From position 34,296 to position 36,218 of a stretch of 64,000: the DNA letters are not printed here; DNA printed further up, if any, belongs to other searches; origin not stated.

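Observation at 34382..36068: Canonical SoxR-box promoter drives an uncharacterised 540-aa Rieske protein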

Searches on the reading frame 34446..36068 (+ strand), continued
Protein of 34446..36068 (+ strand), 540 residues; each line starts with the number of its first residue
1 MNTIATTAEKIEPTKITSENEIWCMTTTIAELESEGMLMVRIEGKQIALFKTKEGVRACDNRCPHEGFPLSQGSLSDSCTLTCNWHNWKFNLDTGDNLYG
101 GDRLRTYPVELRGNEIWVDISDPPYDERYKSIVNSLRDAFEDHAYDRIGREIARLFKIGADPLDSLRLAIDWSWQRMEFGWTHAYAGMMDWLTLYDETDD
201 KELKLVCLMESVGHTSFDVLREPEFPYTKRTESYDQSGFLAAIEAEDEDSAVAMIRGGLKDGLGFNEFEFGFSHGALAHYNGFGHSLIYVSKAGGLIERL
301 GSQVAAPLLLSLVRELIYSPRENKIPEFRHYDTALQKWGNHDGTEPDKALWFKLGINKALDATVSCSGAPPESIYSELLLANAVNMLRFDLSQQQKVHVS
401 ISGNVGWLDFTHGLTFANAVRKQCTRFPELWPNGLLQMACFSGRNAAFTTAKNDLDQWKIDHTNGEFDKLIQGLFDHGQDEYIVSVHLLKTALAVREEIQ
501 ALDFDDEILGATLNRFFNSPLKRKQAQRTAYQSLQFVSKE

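Call 31: predict_structure(alignment_id=A1)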
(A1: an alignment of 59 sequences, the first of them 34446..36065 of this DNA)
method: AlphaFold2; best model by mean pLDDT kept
length: 540 residues; sequences in the alignment: 59
mean_pLDDT: 88.5   pTM: 0.85
mean pLDDT of the five models: 88.5, 87.9, 86.5, 86.2, 85.9
residues with pLDDT >= 90: 336; 70-90: 168; 50-70: 26; < 50: 10
segments of 3 or more residues with pLDDT < 50: 1-10
pLDDT, mean of each block of 10 residues (from residue 1): 38 74 93 92 92 93 86 88 88 88 89 95 91 92 89 93 96 78 85 95 93 87 87 98 95 98 98 89 84 97 96 86 70 93 95 94 97 97 94 84 78 95 97 96 92 87 82 77 85 94 83 90 78 80
secondary structure, 60 per line:
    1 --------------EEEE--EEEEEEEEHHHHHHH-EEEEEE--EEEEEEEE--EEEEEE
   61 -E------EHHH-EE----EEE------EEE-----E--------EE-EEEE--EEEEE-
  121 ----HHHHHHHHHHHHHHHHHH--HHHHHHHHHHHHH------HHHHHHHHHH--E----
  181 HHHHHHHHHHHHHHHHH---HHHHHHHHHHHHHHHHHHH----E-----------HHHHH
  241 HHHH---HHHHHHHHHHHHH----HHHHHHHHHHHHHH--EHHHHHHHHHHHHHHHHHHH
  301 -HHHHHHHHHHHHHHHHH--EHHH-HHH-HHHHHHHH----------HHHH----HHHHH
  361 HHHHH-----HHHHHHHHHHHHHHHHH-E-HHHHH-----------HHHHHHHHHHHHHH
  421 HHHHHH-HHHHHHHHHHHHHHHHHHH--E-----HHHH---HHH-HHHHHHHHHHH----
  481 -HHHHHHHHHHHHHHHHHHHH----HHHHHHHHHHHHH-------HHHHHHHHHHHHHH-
elements in order: E15-18 E21-28 H29-35 E37-42 E45-52 E55-60 E80-82 E89-91 E109-112 E115-119 H125-142 H145-157 H164-173 H181-197 H201-219 H236-244 H248-260 H265-278 H282-300 H302-318 H330-337 H348-351 H356-365 H371-387 H391-395 H407-426 H428-446 H455-458 H466-476 H482-501 H506-518 H526-539

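Call 35: fold_search(model_id=the predicted structure, library=pdb)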
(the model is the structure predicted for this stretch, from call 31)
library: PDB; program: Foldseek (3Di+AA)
matches with E <= 10: 242; with E <= 0.001: 40
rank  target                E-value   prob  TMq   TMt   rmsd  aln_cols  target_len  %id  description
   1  5bok                  1.1e-05  1.00  0.18  0.88   1.9       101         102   26  Ferredoxin component of 3-nitrotoluene dioxygenase from Diaphorobacter sp. strain DS2 (released 2016-07-27)
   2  2qpz                  2.4e-05  1.00  0.18  0.88   1.8       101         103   28  Naphthalene 1,2-dioxygenase Rieske ferredoxin (released 2008-09-02)
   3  3d89                  4.2e-05  1.00  0.18  0.68   3.6       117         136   22  Crystal Structure of a Soluble Rieske Ferredoxin from Mus musculus (released 2008-07-15)
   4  4p1b_H                7.3e-05  1.00  0.17  0.77   4.6       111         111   26  CRYSTAL STRUCTURE OF THE TOLUENE 4-MONOOXYGENASE HYDROXYLASE-FERREDOXIN C7S E16C C84A C85A VARIANT ELECTRON-TRANSFER C (released 2014-10-01)
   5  4p1c_H                1.8e-04  1.00  0.17  0.77   3.5       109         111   27  CRYSTAL STRUCTURE OF THE TOLUENE 4-MONOOXYGENASE HYDROXYLASE-FERREDOXIN C7S, C84A, C85A VARIANT ELECTRON-TRANSFER COMP (released 2014-10-01)
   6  2de5_D                1.9e-04  1.00  0.18  0.82   2.5       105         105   21  Crystal structure of the electron transfer complex between oxygenase and ferredoxin in carbazole 1,9a-dioxygenase (released 2006-12-05)
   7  3gce                  2.3e-04  1.00  0.17  0.80   3.3       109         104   23  Ferredoxin of carbazole 1,9a-dioxygenase from Nocardioides aromaticivorans IC177 (released 2009-09-15)
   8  4nb8_E                2.4e-04  1.00  0.18  0.80   2.9       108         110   22  Oxygenase with Ile262 replaced by Leu and ferredoxin complex of carbazole 1,9a-dioxygenase (released 2014-03-26)
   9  4nbc_F                3.1e-04  1.00  0.18  0.86   2.2       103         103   21  Oxygenase with Phe275 replaced by Trp and ferredoxin complex of carbazole 1,9a-dioxygenase (form1) (released 2014-03-26)
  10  3c0d_C                3.3e-04  1.00  0.17  0.79   2.6       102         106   22  Crystal structure of the putative nitrite reductase NADPH (small subunit) oxidoreductase protein Q87HB1. Northeast Str (released 2008-03-04)
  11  1vck                  3.5e-04  1.00  0.18  0.83   2.4       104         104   21  Crystal structure of ferredoxin component of carbazole 1,9a-dioxygenase of Pseudomonas resinovorans strain CA10 (released 2005-03-01)
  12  6llh_F                3.6e-04  1.00  0.18  0.85   2.2       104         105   21  Biphenyl-2,3-diol-soaked resting complex of Oxy and Fd in carbazole 1,9a-dioxygenase (released 2021-01-27)
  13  1fqt_A                3.6e-04  1.00  0.17  0.80   2.9       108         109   22  CRYSTAL STRUCTURE OF THE RIESKE-TYPE FERREDOXIN ASSOCIATED WITH BIPHENYL DIOXYGENASE (released 2001-01-03)
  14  6icn_A                3.6e-04  1.00  0.18  0.27   3.0       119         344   24  Pseudomonas putida CBB5 NdmA with caffeine (released 2019-09-04)
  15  8jng                  3.8e-04  1.00  0.17  0.59   5.0       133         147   23  Methanesulfonate monooxygenase ferredoxin subunit of PBS-PSII-PSI-LHCs from Porphyridium purpureum. (released 2023-08-02)
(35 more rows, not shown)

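Call 37: list_cluster_members(proteins=[P0001, P0047, P0005])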
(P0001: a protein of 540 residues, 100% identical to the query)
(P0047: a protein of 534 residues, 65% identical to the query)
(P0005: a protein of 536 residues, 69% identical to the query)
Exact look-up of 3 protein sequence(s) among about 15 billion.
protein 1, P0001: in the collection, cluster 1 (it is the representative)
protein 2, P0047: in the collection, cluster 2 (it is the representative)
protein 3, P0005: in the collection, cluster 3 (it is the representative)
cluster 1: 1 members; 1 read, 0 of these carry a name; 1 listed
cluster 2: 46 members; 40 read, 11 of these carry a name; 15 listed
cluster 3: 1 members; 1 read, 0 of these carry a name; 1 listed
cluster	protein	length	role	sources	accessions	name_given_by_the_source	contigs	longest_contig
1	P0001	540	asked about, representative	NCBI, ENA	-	-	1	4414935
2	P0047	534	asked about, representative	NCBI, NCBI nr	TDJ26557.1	MAG: Rieske (2Fe-2S) protein [Gammaproteobacteria bacterium]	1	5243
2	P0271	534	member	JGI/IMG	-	nitrite reductase/ring-hydroxylating ferredoxin subunit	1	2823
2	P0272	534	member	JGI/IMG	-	nitrite reductase/ring-hydroxylating ferredoxin subunit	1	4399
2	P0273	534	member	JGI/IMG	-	nitrite reductase/ring-hydroxylating ferredoxin subunit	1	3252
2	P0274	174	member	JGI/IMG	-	hypothetical protein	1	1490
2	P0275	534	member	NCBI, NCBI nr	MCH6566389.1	MAG: Rieske (2Fe-2S) protein [Proteobacteria bacterium] | Rieske (2Fe-2S) protein [Pseudomonadota bacterium]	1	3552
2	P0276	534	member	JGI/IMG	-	nitrite reductase/ring-hydroxylating ferredoxin subunit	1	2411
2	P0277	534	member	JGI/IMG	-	nitrite reductase/ring-hydroxylating ferredoxin subunit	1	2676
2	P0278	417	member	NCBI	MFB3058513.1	MAG: hypothetical protein ACE1ZB_02145, partial [Gammaproteobacteria bacterium]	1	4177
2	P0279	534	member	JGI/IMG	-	nitrite reductase/ring-hydroxylating ferredoxin subunit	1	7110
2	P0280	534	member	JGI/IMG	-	nitrite reductase/ring-hydroxylating ferredoxin subunit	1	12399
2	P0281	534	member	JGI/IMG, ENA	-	-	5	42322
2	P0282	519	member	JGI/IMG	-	-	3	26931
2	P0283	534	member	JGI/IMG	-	-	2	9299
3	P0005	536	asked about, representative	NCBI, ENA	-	-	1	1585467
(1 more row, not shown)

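Call 67: search_solved_structures(query=A3, max_evalue=10)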
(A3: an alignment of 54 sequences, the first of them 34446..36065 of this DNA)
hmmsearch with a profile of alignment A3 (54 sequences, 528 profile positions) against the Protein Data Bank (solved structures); distinct sequences matched with E-value up to 10: 62 (the best 60 are shown).
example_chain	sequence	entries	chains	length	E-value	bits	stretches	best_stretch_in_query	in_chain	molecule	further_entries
2e4p_A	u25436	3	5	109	1.1e-12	50.8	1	3-105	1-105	Biphenyl dioxygenase ferredoxin subunit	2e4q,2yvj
1vm9_A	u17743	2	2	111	1.1e-11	47.5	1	25-107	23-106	Toluene-4-monooxygenase system protein C | Toluene-4-monooxygenase system ferredoxin subunit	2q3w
4p1c_H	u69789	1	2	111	1.3e-11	47.2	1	26-107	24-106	Toluene-4-monooxygenase system ferredoxin subunit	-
4p1b_H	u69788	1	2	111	1.6e-11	46.9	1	26-107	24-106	Toluene-4-monooxygenase system ferredoxin subunit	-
1sjg_A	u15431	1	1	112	3.1e-11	46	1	24-107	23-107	Toluene-4-monooxygenase system protein C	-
2qpz_A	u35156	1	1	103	4.8e-11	45.4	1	4-103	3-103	Naphthalene 1,2-dioxygenase system ferredoxin subunit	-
1fqt_A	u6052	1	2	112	6.5e-11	44.9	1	3-103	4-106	RIESKE-TYPE FERREDOXIN OF BIPHENYL DIOXYGENASE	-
5bok_A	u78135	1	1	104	6.9e-11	44.8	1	1-102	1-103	Ferredoxin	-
3d89_A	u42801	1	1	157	2e-10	43.3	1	8-81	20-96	Rieske domain-containing protein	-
6y9c_A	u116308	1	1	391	5.6e-10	41.8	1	3-91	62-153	Carnitine monooxygenase oxygenase subunit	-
6y8j_A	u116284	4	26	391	5.6e-10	41.8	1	3-91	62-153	Carnitine monooxygenase oxygenase subunit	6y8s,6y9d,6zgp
4emj_B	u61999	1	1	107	1.9e-09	40.1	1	3-104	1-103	Toluene 1,2-dioxygenase system ferredoxin subunit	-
3gcf_A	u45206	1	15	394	2.7e-09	39.6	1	3-113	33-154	Terminal oxygenase component of carbazole 1,9a-dioxygenase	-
1vck_A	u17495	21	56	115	4.1e-09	39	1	1-105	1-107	ferredoxin component of carbazole | Ferredoxin CarAc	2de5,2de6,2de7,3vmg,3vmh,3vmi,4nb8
3dqy_A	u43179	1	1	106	5.6e-09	38.5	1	5-104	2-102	Toluene 1,2-dioxygenase system ferredoxin subunit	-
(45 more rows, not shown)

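Call 84: search_protein_families(library=pfam, proteins=[L004:2615-3385:+, L004:1440-2594:+, L004:92-778:+, L004:6324-6623:-, L004:5739-6299:+], max_evalue=0.0001)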
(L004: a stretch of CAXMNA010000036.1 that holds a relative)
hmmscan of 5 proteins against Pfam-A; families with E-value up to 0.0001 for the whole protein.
L004:2615-3385:+ (256 aa): 1 family
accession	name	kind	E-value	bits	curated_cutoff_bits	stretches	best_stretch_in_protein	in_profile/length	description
PF00596.27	Aldolase_II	-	6.7e-47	160.2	22.2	1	23-201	2-183/183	Class II Aldolase and Adducin N-terminal domain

L004:1440-2594:+ (384 aa): 2 families
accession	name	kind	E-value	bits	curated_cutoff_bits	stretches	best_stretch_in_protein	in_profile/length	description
PF00355.32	Rieske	-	1.1e-20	73.7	20.3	1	53-140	1-87/88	Rieske [2Fe-2S] domain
PF00848.25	Ring_hydroxyl_A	-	3.8e-19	69.9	24.9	1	199-375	14-206/208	Ring hydroxylating alpha subunit (catalytic domain)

L004:92-778:+ (228 aa): 1 family
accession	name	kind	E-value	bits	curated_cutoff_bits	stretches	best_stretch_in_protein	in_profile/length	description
PF00296.26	Bac_luciferase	-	1.2e-20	74.6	27.9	1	6-198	119-314/314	Luciferase-like monooxygenase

L004:6324-6623:- (99 aa): 1 family
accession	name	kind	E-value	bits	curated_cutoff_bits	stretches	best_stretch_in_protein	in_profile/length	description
PF10115.14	HlyU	-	5.3e-25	87.8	27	1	6-92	2-89/91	Transcriptional activator HlyU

L004:5739-6299:+ (186 aa): 11 families
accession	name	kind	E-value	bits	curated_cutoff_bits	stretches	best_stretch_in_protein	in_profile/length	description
PF07719.23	TPR_2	-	4.9e-16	57.9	27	1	136-166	3-33/34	Tetratricopeptide repeat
PF13432.12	TPR_16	-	4.3e-14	53.1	32.7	1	106-167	3-64/65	Tetratricopeptide repeat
PF00515.34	TPR_1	-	3.7e-13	49.1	27.8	0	140-166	7-33/34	Tetratricopeptide repeat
PF13181.12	TPR_8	-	1.6e-09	37.6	25.7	1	137-166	4-33/34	Tetratricopeptide repeat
PF13428.12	TPR_14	-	2.1e-09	37.6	23.5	0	73-108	8-43/44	Tetratricopeptide repeat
PF13424.12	TPR_12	-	6e-08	33.2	30.1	0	103-164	6-75/77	Tetratricopeptide repeat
PF13371.12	TPR_9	-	5.5e-07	29.9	35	1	114-171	9-66/73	Tetratricopeptide repeat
PF14559.12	TPR_19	-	1.3e-06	29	25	0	113-169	4-60/68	Tetratricopeptide repeat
PF23914.1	TPR_CcmH_CycH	-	1.1e-05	25.8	42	0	126-170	42-86/158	Cytochrome c-type biogenesis protein H TPR domain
PF13174.12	TPR_6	-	5.6e-05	24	26.3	0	136-165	2-31/33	Tetratricopeptide repeat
PF13431.12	TPR_17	-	6.5e-05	23.3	24.4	0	89-118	2-31/34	Tetratricopeptide repeat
